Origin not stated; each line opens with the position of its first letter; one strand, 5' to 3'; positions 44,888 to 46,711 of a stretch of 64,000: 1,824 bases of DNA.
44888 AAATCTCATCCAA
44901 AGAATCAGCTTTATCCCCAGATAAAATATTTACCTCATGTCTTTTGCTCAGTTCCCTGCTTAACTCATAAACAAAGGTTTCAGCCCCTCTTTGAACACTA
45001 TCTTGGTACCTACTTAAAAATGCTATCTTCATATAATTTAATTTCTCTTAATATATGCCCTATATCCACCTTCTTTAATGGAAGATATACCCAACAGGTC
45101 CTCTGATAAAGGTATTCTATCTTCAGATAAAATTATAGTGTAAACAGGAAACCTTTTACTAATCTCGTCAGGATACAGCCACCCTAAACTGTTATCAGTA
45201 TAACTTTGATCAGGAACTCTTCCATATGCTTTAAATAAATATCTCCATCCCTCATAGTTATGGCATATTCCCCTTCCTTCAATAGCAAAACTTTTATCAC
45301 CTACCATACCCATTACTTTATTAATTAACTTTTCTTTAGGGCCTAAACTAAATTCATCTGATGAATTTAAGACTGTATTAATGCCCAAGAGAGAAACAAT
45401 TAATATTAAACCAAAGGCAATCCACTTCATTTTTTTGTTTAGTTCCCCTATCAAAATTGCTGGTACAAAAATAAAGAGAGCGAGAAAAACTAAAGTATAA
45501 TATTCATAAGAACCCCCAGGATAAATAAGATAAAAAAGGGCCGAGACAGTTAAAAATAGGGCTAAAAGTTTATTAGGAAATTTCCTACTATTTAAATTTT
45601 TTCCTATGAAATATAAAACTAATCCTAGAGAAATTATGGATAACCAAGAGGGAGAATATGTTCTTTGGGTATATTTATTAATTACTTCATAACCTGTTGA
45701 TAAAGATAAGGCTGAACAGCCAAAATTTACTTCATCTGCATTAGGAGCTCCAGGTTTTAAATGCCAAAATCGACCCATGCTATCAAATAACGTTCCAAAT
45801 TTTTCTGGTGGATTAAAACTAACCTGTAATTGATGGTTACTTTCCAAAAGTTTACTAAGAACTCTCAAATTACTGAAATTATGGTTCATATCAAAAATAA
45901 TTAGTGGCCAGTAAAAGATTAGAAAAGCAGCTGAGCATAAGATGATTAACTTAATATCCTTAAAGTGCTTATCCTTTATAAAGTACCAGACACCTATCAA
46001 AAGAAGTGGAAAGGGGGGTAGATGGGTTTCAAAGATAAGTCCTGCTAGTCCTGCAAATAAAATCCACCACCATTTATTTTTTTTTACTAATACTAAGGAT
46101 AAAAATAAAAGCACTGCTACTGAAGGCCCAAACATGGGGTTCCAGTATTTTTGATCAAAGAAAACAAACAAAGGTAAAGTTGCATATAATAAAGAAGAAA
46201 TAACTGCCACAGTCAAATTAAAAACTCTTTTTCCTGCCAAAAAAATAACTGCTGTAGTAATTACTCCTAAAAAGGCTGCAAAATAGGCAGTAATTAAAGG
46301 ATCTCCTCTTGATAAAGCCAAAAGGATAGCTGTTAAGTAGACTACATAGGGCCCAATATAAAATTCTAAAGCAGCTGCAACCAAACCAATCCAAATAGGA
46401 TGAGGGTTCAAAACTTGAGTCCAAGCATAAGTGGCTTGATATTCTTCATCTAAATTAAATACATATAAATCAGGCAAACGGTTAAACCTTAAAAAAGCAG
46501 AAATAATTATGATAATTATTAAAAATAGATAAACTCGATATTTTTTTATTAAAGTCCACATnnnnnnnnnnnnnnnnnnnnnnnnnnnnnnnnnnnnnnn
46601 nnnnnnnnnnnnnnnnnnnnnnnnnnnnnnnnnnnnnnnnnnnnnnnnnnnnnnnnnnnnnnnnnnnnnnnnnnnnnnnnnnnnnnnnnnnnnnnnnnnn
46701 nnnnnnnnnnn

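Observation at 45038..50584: Paralogous GT-C pair bracketing an Arn/Pgl-like amino-sugar module (acetyltransferase, ArnC-like GT2, DegT aminotransferase)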

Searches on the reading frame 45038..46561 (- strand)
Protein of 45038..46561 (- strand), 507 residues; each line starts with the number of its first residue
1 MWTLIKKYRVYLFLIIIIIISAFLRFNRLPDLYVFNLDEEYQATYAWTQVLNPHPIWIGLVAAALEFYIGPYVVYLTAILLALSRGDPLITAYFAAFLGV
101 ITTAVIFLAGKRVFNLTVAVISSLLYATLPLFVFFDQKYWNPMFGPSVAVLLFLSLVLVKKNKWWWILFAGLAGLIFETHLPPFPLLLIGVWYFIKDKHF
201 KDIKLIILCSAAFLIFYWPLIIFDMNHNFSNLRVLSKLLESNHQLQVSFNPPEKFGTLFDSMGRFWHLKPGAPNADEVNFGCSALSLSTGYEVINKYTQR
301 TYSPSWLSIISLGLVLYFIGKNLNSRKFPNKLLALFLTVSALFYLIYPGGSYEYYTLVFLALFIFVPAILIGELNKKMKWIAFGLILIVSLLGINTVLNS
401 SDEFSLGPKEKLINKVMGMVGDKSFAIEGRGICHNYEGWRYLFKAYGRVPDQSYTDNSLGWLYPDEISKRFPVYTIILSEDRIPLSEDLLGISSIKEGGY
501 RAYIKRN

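Call 4: search_protein_families(library=pfam, proteins=[window:45038-46561:-], max_evalue=0.01)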
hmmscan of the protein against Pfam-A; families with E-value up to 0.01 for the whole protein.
window:45038-46561:- (507 aa): 1 family
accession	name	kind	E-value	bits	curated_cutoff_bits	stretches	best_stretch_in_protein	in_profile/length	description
PF13231.12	PMT_2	-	6.1e-07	30.2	26.1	1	71-222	4-159/160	Dolichyl-phosphate-mannose-protein mannosyltransferase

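Call 10: search_protein_families(library=ncbifam, proteins=[window:45038-46561:-], max_evalue=0.001)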
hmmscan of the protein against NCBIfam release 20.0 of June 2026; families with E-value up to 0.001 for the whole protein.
window:45038-46561:- (507 aa): 0 families

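Call 18: find_homologous_proteins(query=window:45038-46561:-, max_evalue=0.00001)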
Query window:45038-46561:- (507 aa): 219 proteins with E <= 0.00001 among 8000 candidates; the best 120 are listed.
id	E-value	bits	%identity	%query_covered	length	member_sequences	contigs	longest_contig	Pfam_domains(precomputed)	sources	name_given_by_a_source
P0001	0.0e+0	1140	100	100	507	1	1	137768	PF13231.13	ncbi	-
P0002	5.5e-255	865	75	99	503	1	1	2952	-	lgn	-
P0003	4.4e-253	858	74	99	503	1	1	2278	PF13231.13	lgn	-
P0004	1.5e-252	857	75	99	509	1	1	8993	-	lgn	-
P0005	3.2e-252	856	74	99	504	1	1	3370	-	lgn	-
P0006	1.3e-251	854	74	99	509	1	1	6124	-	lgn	-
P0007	6.1e-246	835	71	100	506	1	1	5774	-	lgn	-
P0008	4.8e-245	832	70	100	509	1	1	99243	-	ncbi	-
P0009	5.7e-245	832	73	99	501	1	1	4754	-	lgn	-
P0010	1.7e-233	794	69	96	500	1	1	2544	-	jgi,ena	-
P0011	4.6e-232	789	66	99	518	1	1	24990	-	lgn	-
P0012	5.5e-229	779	66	99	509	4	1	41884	PF13231.13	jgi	-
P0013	3.3e-225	766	65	100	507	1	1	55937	PF13231.13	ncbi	-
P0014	1.5e-224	764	66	99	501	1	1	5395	-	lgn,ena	-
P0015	7.1e-222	755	65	100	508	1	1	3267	-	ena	-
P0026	4.0e-201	687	60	100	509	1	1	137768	-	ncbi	-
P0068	2.2e-190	652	57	100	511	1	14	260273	-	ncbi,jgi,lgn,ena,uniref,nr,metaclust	ncbi:hypothetical protein A3J19_05450 [Candidatus Daviesbacteria bacterium RIFCSPLOWO2_02_FULL_41_8]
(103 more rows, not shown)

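Call 19: find_encoding_contigs(protein=P0008, flank=10000, max_places=1)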
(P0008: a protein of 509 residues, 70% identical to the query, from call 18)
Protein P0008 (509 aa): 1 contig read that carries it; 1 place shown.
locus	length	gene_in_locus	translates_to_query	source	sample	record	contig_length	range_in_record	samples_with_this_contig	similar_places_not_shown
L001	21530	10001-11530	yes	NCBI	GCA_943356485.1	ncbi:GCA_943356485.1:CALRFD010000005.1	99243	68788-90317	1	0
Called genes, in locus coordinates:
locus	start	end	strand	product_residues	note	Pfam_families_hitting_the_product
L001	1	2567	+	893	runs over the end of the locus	-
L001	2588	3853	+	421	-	PF01943:Polysacc_synt, PF13440:Polysacc_synt_3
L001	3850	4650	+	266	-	PF00535:Glycos_transf_2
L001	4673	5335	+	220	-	PF13489:Methyltransf_23, PF05401:NodS, PF13847:Methyltransf_31, PF08241:Methyltransf_11, PF08242:Methyltransf_12, PF13649:Methyltransf_25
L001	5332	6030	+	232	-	PF00535:Glycos_transf_2, PF10111:Glyco_tranf_2_2 (weak), PF13641:Glyco_tranf_2_3 (weak)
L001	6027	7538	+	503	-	-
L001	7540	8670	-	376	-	PF00155:Aminotran_1_2, PF01041:DegT_DnrJ_EryC1, PF01212:Beta_elim_lyase, PF01053:Cys_Met_Meta_PP, PF00266:Aminotran_5 (faint)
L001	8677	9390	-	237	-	PF00535:Glycos_transf_2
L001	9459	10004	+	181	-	PF14602:Hexapep_2 (faint), PF00132:Hexapep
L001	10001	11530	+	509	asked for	-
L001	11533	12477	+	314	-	PF00534:Glycos_transf_1, PF13692:Glyco_trans_1_4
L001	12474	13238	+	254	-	PF00535:Glycos_transf_2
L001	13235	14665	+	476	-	PF13231:PMT_2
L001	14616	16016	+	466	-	PF13231:PMT_2 (weak)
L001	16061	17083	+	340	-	PF13439:Glyco_transf_4, PF00534:Glycos_transf_1, PF13692:Glyco_trans_1_4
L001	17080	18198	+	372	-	PF13439:Glyco_transf_4, PF00534:Glycos_transf_1, PF13692:Glyco_trans_1_4, PF13524:Glyco_trans_1_2 (weak), PF20706:GT4-conflict (weak)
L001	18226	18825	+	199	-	PF25084:LbH_EIF2B (weak), PF25087:GMPPB_C (faint), PF00132:Hexapep, PF14602:Hexapep_2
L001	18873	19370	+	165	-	-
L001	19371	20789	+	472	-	PF04932:Wzy_C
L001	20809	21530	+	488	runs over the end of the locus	PF13231:PMT_2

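Call 20: find_encoding_contigs(protein=P0013, flank=10000, max_places=1)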
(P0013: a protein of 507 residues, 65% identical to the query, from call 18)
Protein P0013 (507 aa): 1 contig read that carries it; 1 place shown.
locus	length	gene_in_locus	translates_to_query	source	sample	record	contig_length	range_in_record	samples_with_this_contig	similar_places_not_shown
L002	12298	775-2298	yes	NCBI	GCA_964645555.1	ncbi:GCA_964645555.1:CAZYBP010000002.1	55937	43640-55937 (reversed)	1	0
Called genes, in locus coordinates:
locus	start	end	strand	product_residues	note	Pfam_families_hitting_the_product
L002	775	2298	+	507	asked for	PF13231:PMT_2 (weak)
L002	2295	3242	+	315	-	PF00534:Glycos_transf_1, PF13692:Glyco_trans_1_4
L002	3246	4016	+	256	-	PF00535:Glycos_transf_2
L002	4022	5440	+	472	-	PF13231:PMT_2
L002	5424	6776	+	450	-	-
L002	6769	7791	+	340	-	PF13439:Glyco_transf_4, PF00534:Glycos_transf_1, PF13692:Glyco_trans_1_4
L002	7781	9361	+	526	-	PF02366:PMT (weak), PF13231:PMT_2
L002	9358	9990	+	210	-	-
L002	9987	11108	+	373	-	PF13439:Glyco_transf_4, PF00534:Glycos_transf_1, PF13692:Glyco_trans_1_4, PF13524:Glyco_trans_1_2 (weak), PF20706:GT4-conflict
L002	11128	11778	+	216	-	PF25087:GMPPB_C (faint), PF00132:Hexapep, PF14602:Hexapep_2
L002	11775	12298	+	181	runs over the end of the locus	-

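Call 21: find_encoding_contigs(protein=P0068, flank=10000, max_places=1)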
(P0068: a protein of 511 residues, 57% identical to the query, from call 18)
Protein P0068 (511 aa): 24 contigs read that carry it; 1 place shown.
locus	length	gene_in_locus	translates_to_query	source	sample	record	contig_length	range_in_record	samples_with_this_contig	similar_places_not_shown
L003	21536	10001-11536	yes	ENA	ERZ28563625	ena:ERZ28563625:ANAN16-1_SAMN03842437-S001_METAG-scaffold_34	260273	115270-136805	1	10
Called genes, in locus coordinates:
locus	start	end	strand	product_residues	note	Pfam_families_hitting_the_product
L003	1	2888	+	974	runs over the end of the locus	-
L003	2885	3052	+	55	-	-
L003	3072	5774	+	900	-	-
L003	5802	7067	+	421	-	PF01943:Polysacc_synt, PF13440:Polysacc_synt_3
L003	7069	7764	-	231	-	PF13489:Methyltransf_23, PF03141:Methyltransf_29 (weak), PF05148:Methyltransf_8 (faint), PF05175:MTS (weak), PF13847:Methyltransf_31, PF08241:Methyltransf_11, PF08242:Methyltransf_12, PF13649:Methyltransf_25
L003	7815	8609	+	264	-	PF00535:Glycos_transf_2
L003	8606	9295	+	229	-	PF05401:NodS, PF13489:Methyltransf_23, PF08241:Methyltransf_11, PF08242:Methyltransf_12, PF13649:Methyltransf_25, PF13847:Methyltransf_31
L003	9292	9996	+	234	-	PF00535:Glycos_transf_2, PF10111:Glyco_tranf_2_2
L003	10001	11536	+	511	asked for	-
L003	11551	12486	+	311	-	PF00534:Glycos_transf_1, PF13692:Glyco_trans_1_4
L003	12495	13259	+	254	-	PF05219:DREV (weak), PF01209:Ubie_methyltran, PF13489:Methyltransf_23, PF07021:MetW, PF08241:Methyltransf_11, PF08242:Methyltransf_12, PF13649:Methyltransf_25, PF13847:Methyltransf_31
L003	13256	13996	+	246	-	PF00535:Glycos_transf_2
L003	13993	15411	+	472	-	PF13231:PMT_2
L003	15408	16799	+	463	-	-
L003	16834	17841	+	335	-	PF13439:Glyco_transf_4, PF13579:Glyco_trans_4_4 (faint), PF20706:GT4-conflict (faint), PF00534:Glycos_transf_1, PF13692:Glyco_trans_1_4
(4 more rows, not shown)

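Call 24: find_related_loci(query=A1, collection=genome_contigs, flank=10000)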
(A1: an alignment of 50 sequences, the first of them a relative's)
Query A1 (507 aa) in genome_contigs; peptide patterns used: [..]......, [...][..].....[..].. (x = any residue, [..] = any of these).
116 stretches matched a pattern; 25 encode a relative of the query (tblastn E <= 1e-3); 24 distinct loci.
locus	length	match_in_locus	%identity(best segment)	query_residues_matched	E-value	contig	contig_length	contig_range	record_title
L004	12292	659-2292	65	3-507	0e+0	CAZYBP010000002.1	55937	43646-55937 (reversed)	MAG TPA_asm: uncultured Gammaproteobacteria bacterium isolate binchicken_co227_340 genome assembly, contig: NODE_1031_le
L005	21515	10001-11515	60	1-507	0e+0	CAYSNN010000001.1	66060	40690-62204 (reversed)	MAG TPA_asm: uncultured Gammaproteobacteria bacterium isolate binchicken_co251_42 genome assembly, contig: NODE_611_leng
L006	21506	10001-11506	60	5-507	0e+0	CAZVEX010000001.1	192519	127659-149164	MAG TPA_asm: uncultured Gammaproteobacteria bacterium isolate binchicken_co38_210 genome assembly, contig: NODE_177_leng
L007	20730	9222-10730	59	5-507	0e+0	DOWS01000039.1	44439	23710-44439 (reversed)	MAG TPA_asm: Candidatus Daviesbacteria bacterium isolate UBA9644 contig_632, whole genome shotgun sequence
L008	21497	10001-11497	57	9-507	0e+0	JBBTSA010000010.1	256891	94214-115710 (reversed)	MAG: Patescibacteria group bacterium isolate H51-bin048_1 H51_bin048_1_000000000010, whole genome shotgun sequence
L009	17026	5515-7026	57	3-507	0e+0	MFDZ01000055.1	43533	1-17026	MAG: Candidatus Daviesbacteria bacterium RIFCSPLOWO2_02_FULL_41_8 rifcsplowo2_02_scaffold_3996, whole genome shotgun seq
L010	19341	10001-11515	70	3-507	0e+0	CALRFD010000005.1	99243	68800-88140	MAG: Patescibacteria group bacterium isolate Ike-100m-12 genome assembly, contig: Ike-100-c67, whole genome shotgun sequ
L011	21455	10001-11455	52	9-507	8e-168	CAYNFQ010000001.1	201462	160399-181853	MAG TPA_asm: uncultured Gammaproteobacteria bacterium isolate binchicken_co110_279 genome assembly, contig: NODE_160_len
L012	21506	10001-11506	51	5-506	5e-167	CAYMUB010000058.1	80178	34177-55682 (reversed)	MAG TPA_asm: uncultured Gammaproteobacteria bacterium isolate binchicken_co203_488 genome assembly, contig: k141_4500599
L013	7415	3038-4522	50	12-506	6e-158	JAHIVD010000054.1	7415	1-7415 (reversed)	MAG: Patescibacteria group bacterium isolate MM_PC_MetaG.mb.55 MM_PC_MetaG.mb.55_k141_1060863, whole genome shotgun sequ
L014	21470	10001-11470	50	3-506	6e-155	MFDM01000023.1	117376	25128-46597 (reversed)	MAG: Candidatus Daviesbacteria bacterium RIFCSPLOWO2_01_FULL_39_12 rifcsplowo2_01_scaffold_352, whole genome shotgun seq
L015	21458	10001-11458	49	7-506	5e-162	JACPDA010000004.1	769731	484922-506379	MAG: Candidatus Daviesbacteria bacterium isolate NC_groundwater_297_Ag_B-0.1um_41_14 S7_GD2017_3_B1_scaffold_1, whole ge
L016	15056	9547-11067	41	4-507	6e-111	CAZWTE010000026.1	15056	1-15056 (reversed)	MAG TPA_asm: uncultured Gammaproteobacteria bacterium isolate binchicken_co144_909 genome assembly, contig: NODE_8216_le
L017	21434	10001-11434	41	25-504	7e-106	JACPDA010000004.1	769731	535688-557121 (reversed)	MAG: Candidatus Daviesbacteria bacterium isolate NC_groundwater_297_Ag_B-0.1um_41_14 S7_GD2017_3_B1_scaffold_1, whole ge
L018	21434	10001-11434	40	25-504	8e-102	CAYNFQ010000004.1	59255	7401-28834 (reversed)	MAG TPA_asm: uncultured Gammaproteobacteria bacterium isolate binchicken_co110_279 genome assembly, contig: NODE_1283_le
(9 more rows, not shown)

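Call 27: predict_structure(alignment_id=A1)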
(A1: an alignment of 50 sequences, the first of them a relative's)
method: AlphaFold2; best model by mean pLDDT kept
length: 507 residues; sequences in the alignment: 50
mean_pLDDT: 86.6   pTM: 0.89
mean pLDDT of the five models: 86.6, 86.2, 85.2, 84.5, 84.5
residues with pLDDT >= 90: 302; 70-90: 137; 50-70: 51; < 50: 17
segments of 3 or more residues with pLDDT < 50: 62-65, 283-292
pLDDT, mean of each block of 10 residues (from residue 1): 82 97 96 86 82 65 54 84 91 93 98 97 98 86 85 97 96 85 90 95 96 87 69 57 57 88 93 82 43 68 93 97 95 97 82 87 97 94 96 97 93 96 93 77 94 87 88 93 81 92 94
secondary structure, 60 per line:
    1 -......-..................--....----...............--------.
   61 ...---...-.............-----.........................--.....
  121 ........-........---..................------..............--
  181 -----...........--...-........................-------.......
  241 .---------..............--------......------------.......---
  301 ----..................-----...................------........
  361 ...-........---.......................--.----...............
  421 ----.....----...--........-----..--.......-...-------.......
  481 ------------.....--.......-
elements in order: H2-7 H9-26 H29-32 H37-51 E60-63 E67-69 H71-83 H89-113 H116-128 H130-137 H141-158 H165-178 H186-196 H203-226 H234-241 H251-264 H274-278 H291-297 H305-322 H328-346 H353-363 H365-372 H376-398 H406-420 E425-429 H439-446 H456-462 E474-480 E493-497 E500-506

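Call 40: fold_search(model_id=the predicted structure, library=pdb)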
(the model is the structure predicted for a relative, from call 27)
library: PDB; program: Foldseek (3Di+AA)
matches with E <= 10: 167; with E <= 0.001: 12
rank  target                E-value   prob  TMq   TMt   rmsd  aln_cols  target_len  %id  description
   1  5f15                  7.8e-08  1.00  0.57  0.54   7.3       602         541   10  Crystal Structure of ArnT from Cupriavidus metallidurans bound to Undecaprenyl phosphate (released 2016-02-17)
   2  7e9s_A                1.0e-07  1.00  0.50  0.32  11.4       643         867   12  Archaeal oligosaccharyltransferase AglB from Archaeoglobus fulgidus in complex with an inhibitory peptide and a dolich (released 2021-09-08)
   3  5ezm                  7.9e-07  1.00  0.56  0.54   9.5       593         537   11  Crystal Structure of ArnT from Cupriavidus metallidurans in the apo state (released 2016-02-17)
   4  8b6l_I                7.0e-06  1.00  0.49  0.38  14.4       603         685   10  Subtomogram average of the human Sec61-TRAP-OSTA-translocon (released 2022-12-07)
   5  6ftg_5                6.5e-05  1.00  0.49  0.40  13.8       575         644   11  Subtomogram average of OST-containing ribosome-translocon complexes from canine rough microsomal membranes (released 2018-03-21)
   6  9i5k_A                8.0e-05  1.00  0.53  0.54   8.3       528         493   14  Structure of the Chaetomium thermophilum Pmt4 homodimer (C2 symmetry) (released 2025-12-24)
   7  3rce_A                1.1e-04  1.00  0.51  0.40  10.5       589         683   13  Bacterial oligosaccharyltransferase PglB (released 2011-06-15)
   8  9s6s_A                2.2e-04  1.00  0.51  0.48   9.6       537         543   12  Ternary cryo-EM structure of human ALG9 with Dol25-PP-GlcNAc2Man6, Dol25-P-Man and Fab (released 2026-03-18)
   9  9s6t_A                2.7e-04  1.00  0.56  0.59   6.7       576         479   12  Ternary cryo-EM structure of chicken ALG12 with Dol25-PP-GlcNAc2Man7, Dol25-P-Man, and Fab (released 2026-03-18)
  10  8age_A                3.9e-04  1.00  0.49  0.40  11.1       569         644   10  Structure of yeast oligosaccharylransferase complex with acceptor peptide bound (released 2022-12-07)
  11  6ezn_F                5.7e-04  1.00  0.50  0.41  13.0       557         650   10  Cryo-EM structure of the yeast oligosaccharyltransferase (OST) complex (released 2018-01-17)
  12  8agb_A                6.3e-04  1.00  0.43  0.35  14.7       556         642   10  Structure of yeast oligosaccharylransferase complex with lipid-linked oligosaccharide bound (released 2022-12-07)
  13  8if8_B                1.4e-03  1.00  0.44  0.37  11.5       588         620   10  Arabinosyltransferase AftA (released 2023-05-31)
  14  9s6u_A                2.9e-03  1.00  0.55  0.52   9.1       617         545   11  Ternary cryo-EM structure of human ALG9 with Dol25-PP-GlcNAc2Man8, Dol25-P-Man and Fab (released 2026-03-18)
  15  9e61_B                3.3e-03  1.00  0.32  0.23   5.2       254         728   14  Cryo-EM structure of Saccharomyces cerevisiae Pmt4 apo form (released 2025-10-15)
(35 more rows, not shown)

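Call 48: find_encoding_contigs(protein=P0012, flank=8000, max_places=1)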
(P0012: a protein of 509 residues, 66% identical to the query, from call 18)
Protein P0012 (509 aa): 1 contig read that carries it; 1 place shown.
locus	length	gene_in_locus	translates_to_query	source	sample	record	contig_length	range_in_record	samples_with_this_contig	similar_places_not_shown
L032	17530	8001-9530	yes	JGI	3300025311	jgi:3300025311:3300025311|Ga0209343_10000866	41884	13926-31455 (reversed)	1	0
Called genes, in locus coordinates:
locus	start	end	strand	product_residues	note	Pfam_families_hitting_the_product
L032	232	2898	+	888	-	-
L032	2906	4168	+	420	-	PF01943:Polysacc_synt, PF13440:Polysacc_synt_3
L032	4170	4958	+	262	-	PF00535:Glycos_transf_2, PF10111:Glyco_tranf_2_2 (weak)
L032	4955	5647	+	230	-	PF01209:Ubie_methyltran (weak), PF02353:CMAS (weak), PF05401:NodS, PF13489:Methyltransf_23, PF08241:Methyltransf_11, PF08242:Methyltransf_12, PF13649:Methyltransf_25, PF13847:Methyltransf_31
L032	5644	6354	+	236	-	PF00535:Glycos_transf_2, PF10111:Glyco_tranf_2_2, PF13641:Glyco_tranf_2_3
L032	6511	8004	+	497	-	-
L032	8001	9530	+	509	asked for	PF13231:PMT_2 (weak)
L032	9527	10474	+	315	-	PF13439:Glyco_transf_4 (faint), PF00534:Glycos_transf_1, PF13692:Glyco_trans_1_4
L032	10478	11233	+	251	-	PF00535:Glycos_transf_2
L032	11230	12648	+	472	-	PF13231:PMT_2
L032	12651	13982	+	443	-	-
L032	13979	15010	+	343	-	PF13439:Glyco_transf_4, PF00534:Glycos_transf_1, PF13692:Glyco_trans_1_4, PF20706:GT4-conflict (weak)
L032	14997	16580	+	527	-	PF02366:PMT (weak), PF13231:PMT_2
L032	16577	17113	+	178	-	-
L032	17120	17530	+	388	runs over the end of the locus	PF13439:Glyco_transf_4, PF00534:Glycos_transf_1, PF13692:Glyco_trans_1_4, PF13524:Glyco_trans_1_2 (weak), PF20706:GT4-conflict (weak)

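Call 49: find_encoding_contigs(protein=P0004, flank=8000, max_places=1)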
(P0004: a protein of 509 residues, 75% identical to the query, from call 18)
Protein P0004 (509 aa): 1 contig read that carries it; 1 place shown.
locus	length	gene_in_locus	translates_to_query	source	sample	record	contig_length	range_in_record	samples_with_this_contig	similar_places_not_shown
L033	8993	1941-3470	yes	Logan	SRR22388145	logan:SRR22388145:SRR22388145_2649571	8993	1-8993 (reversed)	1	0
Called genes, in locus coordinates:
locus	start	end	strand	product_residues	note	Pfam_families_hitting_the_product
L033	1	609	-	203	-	?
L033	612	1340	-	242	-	PF00535:Glycos_transf_2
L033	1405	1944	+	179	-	PF00132:Hexapep (weak), PF14602:Hexapep_2 (weak)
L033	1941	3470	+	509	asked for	-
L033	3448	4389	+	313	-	PF13439:Glyco_transf_4 (faint), PF00534:Glycos_transf_1, PF13692:Glyco_trans_1_4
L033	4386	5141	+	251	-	PF00535:Glycos_transf_2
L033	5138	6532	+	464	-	PF13231:PMT_2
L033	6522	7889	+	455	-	PF13231:PMT_2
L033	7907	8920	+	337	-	PF13439:Glyco_transf_4, PF00534:Glycos_transf_1, PF13692:Glyco_trans_1_4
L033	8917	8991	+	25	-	?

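Call 60: find_encoding_contigs(protein=P0001, flank=500, max_places=2)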
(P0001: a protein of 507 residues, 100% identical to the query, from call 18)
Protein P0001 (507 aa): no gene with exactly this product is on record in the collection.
